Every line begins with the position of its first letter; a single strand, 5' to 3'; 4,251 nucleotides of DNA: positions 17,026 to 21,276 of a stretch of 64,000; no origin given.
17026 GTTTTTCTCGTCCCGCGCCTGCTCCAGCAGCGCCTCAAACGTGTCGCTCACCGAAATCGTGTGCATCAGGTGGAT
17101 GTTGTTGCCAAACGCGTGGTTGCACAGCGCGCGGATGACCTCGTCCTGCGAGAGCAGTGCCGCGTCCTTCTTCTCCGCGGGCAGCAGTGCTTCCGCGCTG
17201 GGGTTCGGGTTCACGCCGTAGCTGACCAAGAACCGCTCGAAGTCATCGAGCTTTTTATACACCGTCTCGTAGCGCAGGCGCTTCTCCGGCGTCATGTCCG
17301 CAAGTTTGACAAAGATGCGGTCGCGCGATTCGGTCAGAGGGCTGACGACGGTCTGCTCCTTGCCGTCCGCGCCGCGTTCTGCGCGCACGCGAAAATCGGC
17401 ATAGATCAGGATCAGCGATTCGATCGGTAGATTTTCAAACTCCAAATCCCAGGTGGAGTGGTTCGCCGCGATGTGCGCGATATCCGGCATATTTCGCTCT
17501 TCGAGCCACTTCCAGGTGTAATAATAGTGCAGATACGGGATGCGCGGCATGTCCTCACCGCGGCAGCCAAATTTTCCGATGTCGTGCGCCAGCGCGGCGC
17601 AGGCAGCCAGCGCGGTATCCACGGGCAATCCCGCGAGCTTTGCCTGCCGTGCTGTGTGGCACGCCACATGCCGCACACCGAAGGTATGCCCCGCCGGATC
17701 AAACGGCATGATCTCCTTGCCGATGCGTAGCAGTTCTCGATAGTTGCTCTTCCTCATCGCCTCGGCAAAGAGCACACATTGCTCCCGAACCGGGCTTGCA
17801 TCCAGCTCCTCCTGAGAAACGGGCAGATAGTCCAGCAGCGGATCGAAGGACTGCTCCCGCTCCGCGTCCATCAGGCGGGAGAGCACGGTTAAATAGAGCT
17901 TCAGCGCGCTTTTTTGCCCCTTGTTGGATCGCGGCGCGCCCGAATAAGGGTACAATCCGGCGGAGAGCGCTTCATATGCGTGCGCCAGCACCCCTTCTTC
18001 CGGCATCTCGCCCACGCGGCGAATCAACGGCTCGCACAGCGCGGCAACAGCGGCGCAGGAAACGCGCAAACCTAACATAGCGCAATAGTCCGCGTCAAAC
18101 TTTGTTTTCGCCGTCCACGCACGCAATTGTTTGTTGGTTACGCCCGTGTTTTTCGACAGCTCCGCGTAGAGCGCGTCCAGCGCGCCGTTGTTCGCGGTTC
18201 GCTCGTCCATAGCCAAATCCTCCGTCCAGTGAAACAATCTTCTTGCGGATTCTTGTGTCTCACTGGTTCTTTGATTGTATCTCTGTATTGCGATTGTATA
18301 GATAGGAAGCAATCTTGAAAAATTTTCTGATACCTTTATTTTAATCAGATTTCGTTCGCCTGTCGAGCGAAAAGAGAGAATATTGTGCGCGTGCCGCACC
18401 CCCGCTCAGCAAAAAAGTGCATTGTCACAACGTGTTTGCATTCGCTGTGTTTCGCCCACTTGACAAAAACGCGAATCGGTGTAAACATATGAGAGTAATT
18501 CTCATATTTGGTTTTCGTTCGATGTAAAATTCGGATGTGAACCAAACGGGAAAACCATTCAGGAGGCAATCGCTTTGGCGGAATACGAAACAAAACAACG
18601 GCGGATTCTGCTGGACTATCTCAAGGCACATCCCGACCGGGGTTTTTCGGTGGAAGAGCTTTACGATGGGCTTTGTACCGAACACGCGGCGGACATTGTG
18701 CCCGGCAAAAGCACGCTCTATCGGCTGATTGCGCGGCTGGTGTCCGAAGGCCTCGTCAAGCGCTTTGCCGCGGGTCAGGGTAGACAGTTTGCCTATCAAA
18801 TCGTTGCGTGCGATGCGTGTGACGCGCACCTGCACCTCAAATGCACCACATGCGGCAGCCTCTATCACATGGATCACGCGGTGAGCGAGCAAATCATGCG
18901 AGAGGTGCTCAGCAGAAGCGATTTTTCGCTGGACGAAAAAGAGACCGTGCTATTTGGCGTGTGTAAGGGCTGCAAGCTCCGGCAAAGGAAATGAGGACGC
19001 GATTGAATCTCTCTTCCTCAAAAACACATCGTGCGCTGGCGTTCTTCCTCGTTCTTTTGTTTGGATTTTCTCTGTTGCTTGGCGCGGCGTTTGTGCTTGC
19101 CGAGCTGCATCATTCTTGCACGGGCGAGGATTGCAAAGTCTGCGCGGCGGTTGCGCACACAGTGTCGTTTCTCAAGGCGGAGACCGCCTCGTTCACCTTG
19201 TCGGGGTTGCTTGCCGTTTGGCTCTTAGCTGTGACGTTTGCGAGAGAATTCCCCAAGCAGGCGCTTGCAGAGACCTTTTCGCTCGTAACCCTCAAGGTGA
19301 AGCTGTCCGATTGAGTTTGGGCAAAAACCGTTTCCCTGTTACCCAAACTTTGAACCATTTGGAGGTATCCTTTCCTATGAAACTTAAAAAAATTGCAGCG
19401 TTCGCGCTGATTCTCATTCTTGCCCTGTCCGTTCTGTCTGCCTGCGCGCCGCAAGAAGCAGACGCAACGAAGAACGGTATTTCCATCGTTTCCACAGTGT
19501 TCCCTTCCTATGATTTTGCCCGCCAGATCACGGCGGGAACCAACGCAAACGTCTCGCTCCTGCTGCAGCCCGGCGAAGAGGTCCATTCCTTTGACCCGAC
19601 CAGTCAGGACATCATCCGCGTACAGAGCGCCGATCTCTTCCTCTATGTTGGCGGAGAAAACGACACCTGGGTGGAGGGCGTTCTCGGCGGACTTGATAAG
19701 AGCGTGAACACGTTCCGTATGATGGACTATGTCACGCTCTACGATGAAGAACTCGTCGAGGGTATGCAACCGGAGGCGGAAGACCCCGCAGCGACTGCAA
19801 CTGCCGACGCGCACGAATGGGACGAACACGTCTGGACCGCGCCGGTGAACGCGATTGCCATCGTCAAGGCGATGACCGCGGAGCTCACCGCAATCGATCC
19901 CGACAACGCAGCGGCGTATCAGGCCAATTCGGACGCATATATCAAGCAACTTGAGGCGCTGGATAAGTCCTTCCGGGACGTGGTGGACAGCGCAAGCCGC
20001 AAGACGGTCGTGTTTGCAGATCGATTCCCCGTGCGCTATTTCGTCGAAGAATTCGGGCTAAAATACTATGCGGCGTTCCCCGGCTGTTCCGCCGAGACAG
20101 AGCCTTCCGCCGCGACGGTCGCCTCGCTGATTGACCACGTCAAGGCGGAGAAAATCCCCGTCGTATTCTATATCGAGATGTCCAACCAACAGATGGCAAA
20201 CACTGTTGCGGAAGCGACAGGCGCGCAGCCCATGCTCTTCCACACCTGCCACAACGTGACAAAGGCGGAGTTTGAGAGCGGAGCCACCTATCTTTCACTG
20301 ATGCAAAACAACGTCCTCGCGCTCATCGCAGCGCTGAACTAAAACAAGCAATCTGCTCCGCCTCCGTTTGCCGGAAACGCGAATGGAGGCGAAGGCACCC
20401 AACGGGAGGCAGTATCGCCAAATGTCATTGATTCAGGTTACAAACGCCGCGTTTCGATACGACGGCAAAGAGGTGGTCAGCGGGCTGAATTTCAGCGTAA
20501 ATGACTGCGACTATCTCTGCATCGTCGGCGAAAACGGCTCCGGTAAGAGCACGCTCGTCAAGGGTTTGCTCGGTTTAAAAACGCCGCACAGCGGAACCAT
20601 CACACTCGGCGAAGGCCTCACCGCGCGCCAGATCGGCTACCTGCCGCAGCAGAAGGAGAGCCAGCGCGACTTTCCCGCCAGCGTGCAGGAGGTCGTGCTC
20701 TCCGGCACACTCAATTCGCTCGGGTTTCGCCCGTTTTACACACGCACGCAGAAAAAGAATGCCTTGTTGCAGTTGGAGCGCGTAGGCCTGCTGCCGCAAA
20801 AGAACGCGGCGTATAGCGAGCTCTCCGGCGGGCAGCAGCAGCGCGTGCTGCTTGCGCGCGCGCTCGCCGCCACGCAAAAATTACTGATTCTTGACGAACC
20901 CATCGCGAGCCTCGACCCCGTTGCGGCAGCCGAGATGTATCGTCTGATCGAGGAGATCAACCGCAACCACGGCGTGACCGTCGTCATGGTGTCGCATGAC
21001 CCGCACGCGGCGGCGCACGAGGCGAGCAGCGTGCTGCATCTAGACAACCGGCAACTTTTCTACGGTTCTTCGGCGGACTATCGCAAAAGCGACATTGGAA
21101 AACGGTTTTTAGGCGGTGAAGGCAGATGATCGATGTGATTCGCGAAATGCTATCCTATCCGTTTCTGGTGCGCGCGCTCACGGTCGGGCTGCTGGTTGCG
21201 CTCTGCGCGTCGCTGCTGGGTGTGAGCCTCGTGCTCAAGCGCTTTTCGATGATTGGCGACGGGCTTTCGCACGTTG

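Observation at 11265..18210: Giant HD / helical / NadD-like / PRT-like fusion protein coupled to a divergent LDH-like dehydrogenase and a flavodoxin-like protein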

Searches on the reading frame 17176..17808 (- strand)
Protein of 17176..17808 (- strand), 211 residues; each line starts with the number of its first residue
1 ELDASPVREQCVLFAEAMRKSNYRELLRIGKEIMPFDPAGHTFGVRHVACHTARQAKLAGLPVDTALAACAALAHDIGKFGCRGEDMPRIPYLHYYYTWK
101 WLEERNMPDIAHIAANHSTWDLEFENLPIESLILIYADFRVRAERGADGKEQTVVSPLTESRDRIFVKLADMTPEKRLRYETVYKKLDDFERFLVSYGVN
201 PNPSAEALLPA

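Call 71: search_solved_structures(query=A6, max_evalue=10, show_alignments=3)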
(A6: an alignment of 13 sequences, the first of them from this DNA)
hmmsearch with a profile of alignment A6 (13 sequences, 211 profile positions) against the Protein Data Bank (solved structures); distinct sequences matched with E-value up to 10: 2.
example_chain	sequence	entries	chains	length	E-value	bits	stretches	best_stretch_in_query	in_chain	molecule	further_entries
4mcw_A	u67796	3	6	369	0.0049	19.6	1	11-82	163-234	Metal dependent phosphohydrolase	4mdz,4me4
4nhw_A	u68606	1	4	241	1.3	11.7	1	117-146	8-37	Glutathione S-transferase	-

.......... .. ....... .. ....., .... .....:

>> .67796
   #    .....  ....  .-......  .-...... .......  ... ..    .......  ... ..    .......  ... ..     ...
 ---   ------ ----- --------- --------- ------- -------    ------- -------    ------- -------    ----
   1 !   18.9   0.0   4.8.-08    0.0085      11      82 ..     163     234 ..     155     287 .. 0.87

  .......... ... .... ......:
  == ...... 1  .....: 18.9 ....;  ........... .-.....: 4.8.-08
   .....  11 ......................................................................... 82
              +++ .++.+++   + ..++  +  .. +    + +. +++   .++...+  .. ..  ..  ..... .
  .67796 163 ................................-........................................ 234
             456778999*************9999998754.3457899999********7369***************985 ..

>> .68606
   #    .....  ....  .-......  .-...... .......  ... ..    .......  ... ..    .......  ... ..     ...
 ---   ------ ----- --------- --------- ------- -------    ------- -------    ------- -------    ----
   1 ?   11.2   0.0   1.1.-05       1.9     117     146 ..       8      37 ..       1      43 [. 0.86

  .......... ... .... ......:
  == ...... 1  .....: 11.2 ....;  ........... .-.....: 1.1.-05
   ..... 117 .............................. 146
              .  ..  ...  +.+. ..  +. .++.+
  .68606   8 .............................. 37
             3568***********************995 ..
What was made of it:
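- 17176..18210 (-): A aa 1-345: N-terminal helical region plus HD domain (Pfam match aa 174-272 = nt 17395-17691). The closest PDB sequence is the HD-GYP protein 4mcw, E 5e-3, matching the first half only (call 71).
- On HD-GYP cyclic-dinucleotide phosphodiesterase: Only the first half aligns to 4mcw (E 5e-3; call 71).
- Closest known: NadD-YqeK fusion proteins. Different: The HD domain is closest to HD-GYP 4mcw, and weakly (call 71).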

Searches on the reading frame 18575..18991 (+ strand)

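Call 73: search_protein_families(library=pfam, proteins=[window:18575-18991:+], max_evalue=0.001)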
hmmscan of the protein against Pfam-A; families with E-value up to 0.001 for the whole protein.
window:18575-18991:+ (139 aa): 1 family
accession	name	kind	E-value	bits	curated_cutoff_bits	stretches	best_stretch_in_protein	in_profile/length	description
PF01475.25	FUR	-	2.5e-13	50.7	23.1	1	6-121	7-115/121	Ferric uptake regulator family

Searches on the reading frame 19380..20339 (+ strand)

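Call 73: search_protein_families(library=pfam, proteins=[window:19380-20339:+], max_evalue=0.001)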
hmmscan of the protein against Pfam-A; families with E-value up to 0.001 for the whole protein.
window:19380-20339:+ (320 aa): 1 family
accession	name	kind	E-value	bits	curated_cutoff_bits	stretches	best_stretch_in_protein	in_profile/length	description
PF01297.22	ZnuA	-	2.2e-70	237.6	29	1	36-317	1-262/263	Zinc-uptake complex component A periplasmic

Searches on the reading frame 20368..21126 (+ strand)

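Call 73: search_protein_families(library=pfam, proteins=[window:20368-21126:+], max_evalue=0.001)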
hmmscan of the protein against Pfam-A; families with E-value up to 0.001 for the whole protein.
window:20368-21126:+ (253 aa): 5 families
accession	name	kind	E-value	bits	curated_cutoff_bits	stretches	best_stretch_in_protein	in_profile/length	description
PF00005.33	ABC_tran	-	5e-26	92.4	25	1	38-180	2-137/137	ABC transporter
PF13304.12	AAA_21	-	2.3e-12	48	27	1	147-213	233-301/304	AAA domain, putative AbiEii toxin, Type IV TA system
PF02463.25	SMC_N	-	6.3e-08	32.7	40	1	50-224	27-213/220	RecF/RecN/SMC N terminal domain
PF13401.12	AAA_22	-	0.00019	22.2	27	0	48-208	6-121/130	AAA domain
PF13555.12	AAA_29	-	0.00037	20.6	27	1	48-74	23-49/61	P-loop containing region of AAA domain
